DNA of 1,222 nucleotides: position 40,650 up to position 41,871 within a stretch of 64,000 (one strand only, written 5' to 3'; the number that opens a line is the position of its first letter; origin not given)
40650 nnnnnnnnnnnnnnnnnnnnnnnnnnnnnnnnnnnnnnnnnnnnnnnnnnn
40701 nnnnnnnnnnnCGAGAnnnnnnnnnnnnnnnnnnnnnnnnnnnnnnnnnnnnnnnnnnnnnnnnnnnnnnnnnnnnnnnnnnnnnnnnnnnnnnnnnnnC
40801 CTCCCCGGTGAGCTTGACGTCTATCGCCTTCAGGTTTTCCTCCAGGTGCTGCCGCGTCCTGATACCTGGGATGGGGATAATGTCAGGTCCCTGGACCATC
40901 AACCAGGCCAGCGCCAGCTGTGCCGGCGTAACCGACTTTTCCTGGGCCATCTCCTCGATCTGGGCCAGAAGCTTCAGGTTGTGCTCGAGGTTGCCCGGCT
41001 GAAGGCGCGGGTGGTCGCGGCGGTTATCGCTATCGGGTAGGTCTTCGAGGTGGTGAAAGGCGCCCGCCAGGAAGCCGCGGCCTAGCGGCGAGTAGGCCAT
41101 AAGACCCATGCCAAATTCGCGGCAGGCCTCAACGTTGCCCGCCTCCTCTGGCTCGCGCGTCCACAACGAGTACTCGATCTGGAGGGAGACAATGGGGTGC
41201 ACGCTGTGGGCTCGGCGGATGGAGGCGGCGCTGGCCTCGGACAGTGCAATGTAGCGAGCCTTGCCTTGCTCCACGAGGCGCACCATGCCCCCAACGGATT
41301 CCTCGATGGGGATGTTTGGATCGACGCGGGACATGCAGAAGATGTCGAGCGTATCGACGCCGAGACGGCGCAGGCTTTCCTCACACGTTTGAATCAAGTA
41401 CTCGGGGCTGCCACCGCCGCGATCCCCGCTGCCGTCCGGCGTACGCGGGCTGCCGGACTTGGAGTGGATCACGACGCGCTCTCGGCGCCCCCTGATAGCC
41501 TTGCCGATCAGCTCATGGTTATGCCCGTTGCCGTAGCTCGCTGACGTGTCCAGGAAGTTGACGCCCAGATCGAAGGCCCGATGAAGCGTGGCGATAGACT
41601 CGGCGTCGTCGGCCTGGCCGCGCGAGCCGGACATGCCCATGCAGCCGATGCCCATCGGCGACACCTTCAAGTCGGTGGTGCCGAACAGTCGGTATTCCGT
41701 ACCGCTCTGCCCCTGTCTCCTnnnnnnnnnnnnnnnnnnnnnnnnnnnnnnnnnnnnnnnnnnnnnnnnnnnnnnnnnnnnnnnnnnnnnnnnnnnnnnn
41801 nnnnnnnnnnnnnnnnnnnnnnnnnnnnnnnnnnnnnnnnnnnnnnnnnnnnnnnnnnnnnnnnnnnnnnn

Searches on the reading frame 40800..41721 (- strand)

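Call 56: search_protein_families(library=ncbifam, proteins=[window:40800-41721:-], max_evalue=0.01)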
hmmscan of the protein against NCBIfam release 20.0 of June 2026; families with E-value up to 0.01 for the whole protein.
window:40800-41721:- (307 aa): 7 families
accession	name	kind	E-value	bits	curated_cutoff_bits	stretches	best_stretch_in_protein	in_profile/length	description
NF049922.1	MethglyxlRedYdjG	equivalog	1e-38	133.2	550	1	13-305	6-310/326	NADH-dependent methylglyoxal reductase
NF007695.0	PRK10376.1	subfamily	8.7e-36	123.5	280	2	12-217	9-218/290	oxidoreductase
NF007388.0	PRK09912.1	subfamily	4.2e-33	114.7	448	1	8-301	13-316/346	L-glyceraldehyde 3-phosphate reductase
TIGR01293.1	Kv_beta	subfamily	8.5e-29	100.6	365.4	1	9-304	2-305/319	voltage-dependent potassium channel subunit beta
NF007912.0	PRK10625.1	equivalog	2.5e-18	66.6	415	1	13-306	6-328/346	NADP(H)-dependent aldo-keto reductase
NF008377.0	PRK11172.1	equivalog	2.7e-13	49.7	327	2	255-306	192-241/267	2,5-didehydrogluconate reductase DkgB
NF008598.0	PRK11565.1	equivalog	4.2e-09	35.9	425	1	36-183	24-162/275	2,5-didehydrogluconate reductase DkgA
